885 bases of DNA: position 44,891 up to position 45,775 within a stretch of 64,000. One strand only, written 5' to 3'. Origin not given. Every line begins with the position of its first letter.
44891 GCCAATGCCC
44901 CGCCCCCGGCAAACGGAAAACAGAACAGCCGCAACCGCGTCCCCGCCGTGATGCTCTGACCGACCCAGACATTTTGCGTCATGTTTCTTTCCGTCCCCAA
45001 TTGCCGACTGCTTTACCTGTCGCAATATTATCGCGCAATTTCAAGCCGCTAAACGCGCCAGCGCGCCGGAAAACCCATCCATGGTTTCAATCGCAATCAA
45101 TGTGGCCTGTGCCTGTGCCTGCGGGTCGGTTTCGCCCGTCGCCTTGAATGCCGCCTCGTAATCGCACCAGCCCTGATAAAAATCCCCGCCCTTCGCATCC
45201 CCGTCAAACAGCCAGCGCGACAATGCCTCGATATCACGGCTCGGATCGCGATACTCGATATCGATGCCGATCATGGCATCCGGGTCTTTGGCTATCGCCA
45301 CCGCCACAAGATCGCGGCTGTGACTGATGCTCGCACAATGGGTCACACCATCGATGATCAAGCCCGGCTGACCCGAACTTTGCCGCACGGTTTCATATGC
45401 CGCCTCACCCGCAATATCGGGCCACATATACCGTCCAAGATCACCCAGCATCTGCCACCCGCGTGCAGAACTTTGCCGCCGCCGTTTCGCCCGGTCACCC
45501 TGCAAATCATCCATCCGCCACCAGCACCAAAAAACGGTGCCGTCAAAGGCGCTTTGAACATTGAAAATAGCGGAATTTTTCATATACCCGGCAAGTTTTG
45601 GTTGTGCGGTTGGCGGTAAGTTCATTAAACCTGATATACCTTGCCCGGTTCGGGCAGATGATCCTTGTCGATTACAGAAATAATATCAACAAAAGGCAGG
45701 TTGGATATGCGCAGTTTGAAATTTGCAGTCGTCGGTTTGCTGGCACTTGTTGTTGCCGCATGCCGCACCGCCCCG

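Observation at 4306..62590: Lipopeptide-type assembly line and aryl-polyene-type lipid operon sit side by side with shared accessory genes between them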

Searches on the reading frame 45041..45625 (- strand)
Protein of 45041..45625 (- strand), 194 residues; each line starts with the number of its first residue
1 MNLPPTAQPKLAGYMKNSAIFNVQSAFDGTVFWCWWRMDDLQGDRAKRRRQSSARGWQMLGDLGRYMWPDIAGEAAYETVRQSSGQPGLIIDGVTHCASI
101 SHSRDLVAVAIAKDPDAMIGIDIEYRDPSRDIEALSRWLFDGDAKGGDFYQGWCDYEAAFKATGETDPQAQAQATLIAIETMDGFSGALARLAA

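Call 7: search_protein_families(library=pfam, proteins=[window:45041-45625:-])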
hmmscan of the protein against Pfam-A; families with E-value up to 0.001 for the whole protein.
window:45041-45625:- (194 aa): 0 families

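Call 25: search_protein_families(library=ncbifam, proteins=[window:45041-45625:-], max_evalue=0.01)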
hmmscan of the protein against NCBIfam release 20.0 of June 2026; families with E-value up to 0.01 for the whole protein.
window:45041-45625:- (194 aa): 1 family
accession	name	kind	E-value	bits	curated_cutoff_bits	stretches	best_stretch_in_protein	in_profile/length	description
NF042922.1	4PPT_HetI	equivalog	7.9e-05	22.1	370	1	97-141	104-146/235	4'-phosphopantetheinyl transferase HetI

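Call 35: search_solved_structures(query=window:45041-45625:-, max_evalue=10)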
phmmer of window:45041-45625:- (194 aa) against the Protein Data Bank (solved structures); distinct sequences matched with E-value up to 10: 7.
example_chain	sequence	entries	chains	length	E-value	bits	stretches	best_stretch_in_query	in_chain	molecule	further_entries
4bpy_A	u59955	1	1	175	0.017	17.7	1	76-143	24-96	SCO PROTEIN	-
6px4_T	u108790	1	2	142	0.051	16.1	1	5-49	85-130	Holin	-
6psk_T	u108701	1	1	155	0.053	16.1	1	5-49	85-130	Holin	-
6pxe_T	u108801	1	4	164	0.067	15.8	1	5-49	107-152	Holin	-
4wbj_A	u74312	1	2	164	0.27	13.8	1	71-136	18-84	Blr1131 protein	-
4wbr_D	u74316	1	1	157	0.28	13.8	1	73-136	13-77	Blr1131 protein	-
6at7_A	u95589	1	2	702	0.86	12.1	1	105-152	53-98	Phenylalanine ammonia-lyase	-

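Call 38: find_homologous_proteins(query=window:45041-45625:-, max_evalue=0.001)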
Query window:45041-45625:- (194 aa): 20 proteins with E <= 0.001 among 249 candidates.
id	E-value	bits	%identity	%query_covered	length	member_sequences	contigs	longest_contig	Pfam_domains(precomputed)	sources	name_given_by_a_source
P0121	3.5e-115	400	98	93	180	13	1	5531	-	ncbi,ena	-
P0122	2.7e-104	365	82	100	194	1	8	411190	-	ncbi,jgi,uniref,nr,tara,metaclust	ncbi:MAG: hypothetical protein CMO03_06355 [Thalassospira sp.]|jgi:4'-phosphopantetheinyl transferas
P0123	9.4e-100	350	86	92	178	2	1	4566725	-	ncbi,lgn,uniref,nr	ncbi:hypothetical protein [Thalassospira lucentensis]|uniref:4'-phosphopantetheinyl transferase fami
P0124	3.0e-98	345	84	93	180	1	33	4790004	-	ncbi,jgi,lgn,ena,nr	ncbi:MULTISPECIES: 4'-phosphopantetheinyl transferase family protein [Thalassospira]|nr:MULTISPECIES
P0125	8.1e-98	344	84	92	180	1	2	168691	-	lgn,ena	-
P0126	8.9e-98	343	83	93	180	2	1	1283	-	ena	-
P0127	1.3e-97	343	84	92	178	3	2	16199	-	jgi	-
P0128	4.7e-97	341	83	93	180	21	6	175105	-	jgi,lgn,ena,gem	-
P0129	5.3e-97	341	83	93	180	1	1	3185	-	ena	-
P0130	3.2e-95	335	81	92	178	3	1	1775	-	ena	-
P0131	4.0e-94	332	81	93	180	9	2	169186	-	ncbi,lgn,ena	-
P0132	3.1e-92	325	81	92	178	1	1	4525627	-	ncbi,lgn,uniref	ncbi:hypothetical protein P8T57_00625 [Thalassospira sp. SN3W]|uniref:4'-phosphopantetheinyl transfe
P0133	5.3e-91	321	82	93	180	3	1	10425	-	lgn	-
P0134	9.8e-86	304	81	82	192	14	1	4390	-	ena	-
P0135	1.2e-73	265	89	69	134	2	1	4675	-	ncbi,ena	-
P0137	6.4e-44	168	48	94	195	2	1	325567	-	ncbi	ncbi:MAG: hypothetical protein ABID63_17965 [Pseudomonadota bacterium]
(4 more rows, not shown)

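Call 39: find_encoding_contigs(protein=P0137, flank=10000, max_places=3)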
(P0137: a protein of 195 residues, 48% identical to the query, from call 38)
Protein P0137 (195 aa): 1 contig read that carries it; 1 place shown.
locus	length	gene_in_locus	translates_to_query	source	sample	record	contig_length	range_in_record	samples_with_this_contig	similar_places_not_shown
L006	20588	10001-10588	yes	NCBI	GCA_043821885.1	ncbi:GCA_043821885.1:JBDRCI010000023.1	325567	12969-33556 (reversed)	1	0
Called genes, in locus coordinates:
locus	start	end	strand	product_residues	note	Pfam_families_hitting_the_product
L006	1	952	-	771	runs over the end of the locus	-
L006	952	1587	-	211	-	-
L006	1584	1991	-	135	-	PF13279:4HBT_2, PF03061:4HBT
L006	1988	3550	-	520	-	PF00221:Lyase_aromatic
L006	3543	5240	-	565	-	PF00535:Glycos_transf_2, PF03279:Lip_A_acyltrans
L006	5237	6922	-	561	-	PF00501:AMP-binding, PF07977:FabA (weak), PF22818:ApeI-like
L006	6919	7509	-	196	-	-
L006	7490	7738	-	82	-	PF00550:PP-binding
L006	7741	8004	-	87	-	PF00550:PP-binding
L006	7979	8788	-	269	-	PF01553:Acyltransferase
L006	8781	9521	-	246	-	PF13723:Ketoacyl-synt_2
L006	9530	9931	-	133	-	-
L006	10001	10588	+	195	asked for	-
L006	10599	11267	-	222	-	PF00440:TetR_N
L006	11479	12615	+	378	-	PF03480:DctP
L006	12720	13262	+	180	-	PF04290:DctQ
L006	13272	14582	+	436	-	PF06808:DctM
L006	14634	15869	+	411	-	PF07969:Amidohydro_3 (weak), PF01979:Amidohydro_1, PF07969:Amidohydro_3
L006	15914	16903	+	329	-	PF03480:DctP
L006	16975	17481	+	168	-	PF04290:DctQ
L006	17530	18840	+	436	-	PF06808:DctM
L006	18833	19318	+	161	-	PF01590:GAF (weak)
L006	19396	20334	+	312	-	PF00389:2-Hacid_dh, PF02826:2-Hacid_dh_C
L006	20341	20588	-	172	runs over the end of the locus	-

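Call 40: find_encoding_contigs(protein=P0124, flank=10000, max_places=6)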
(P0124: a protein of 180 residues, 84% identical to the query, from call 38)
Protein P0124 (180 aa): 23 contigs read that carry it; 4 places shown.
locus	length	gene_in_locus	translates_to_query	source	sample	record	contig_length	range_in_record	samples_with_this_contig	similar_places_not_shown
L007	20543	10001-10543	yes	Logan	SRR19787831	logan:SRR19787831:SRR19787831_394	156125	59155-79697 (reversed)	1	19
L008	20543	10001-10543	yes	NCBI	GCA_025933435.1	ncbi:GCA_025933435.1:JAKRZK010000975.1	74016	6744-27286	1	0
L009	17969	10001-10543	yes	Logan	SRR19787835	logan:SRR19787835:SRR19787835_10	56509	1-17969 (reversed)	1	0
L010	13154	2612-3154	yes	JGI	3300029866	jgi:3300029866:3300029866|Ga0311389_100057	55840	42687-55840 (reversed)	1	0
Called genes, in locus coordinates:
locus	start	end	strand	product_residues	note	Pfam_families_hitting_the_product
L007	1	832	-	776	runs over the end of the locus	-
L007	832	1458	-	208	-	PF19574:LolA_3 (weak)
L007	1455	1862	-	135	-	PF13279:4HBT_2, PF03061:4HBT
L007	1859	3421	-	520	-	PF00221:Lyase_aromatic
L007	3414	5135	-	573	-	PF00535:Glycos_transf_2, PF03279:Lip_A_acyltrans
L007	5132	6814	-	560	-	PF00501:AMP-binding, PF22818:ApeI-like, PF07977:FabA (weak)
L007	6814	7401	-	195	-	-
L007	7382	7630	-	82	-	PF00550:PP-binding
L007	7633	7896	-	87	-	PF00550:PP-binding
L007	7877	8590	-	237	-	PF01553:Acyltransferase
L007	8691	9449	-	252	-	PF13723:Ketoacyl-synt_2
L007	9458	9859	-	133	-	-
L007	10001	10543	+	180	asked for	-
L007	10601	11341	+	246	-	PF00975:Thioesterase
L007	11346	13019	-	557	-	PF02463:SMC_N (faint), PF00005:ABC_tran, PF13304:AAA_21 (faint)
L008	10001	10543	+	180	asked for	-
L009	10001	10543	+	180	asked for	-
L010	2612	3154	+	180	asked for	-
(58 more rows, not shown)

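Call 46: search_protein_families(library=pfam, proteins=[window:45041-45625:-], max_evalue=1)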
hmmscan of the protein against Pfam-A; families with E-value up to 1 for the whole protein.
window:45041-45625:- (194 aa): 1 family
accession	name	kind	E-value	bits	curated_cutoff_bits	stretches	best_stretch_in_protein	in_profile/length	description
PF01648.25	ACPS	-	0.09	13.3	25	1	119-166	2-64/111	4'-phosphopantetheinyl transferase superfamily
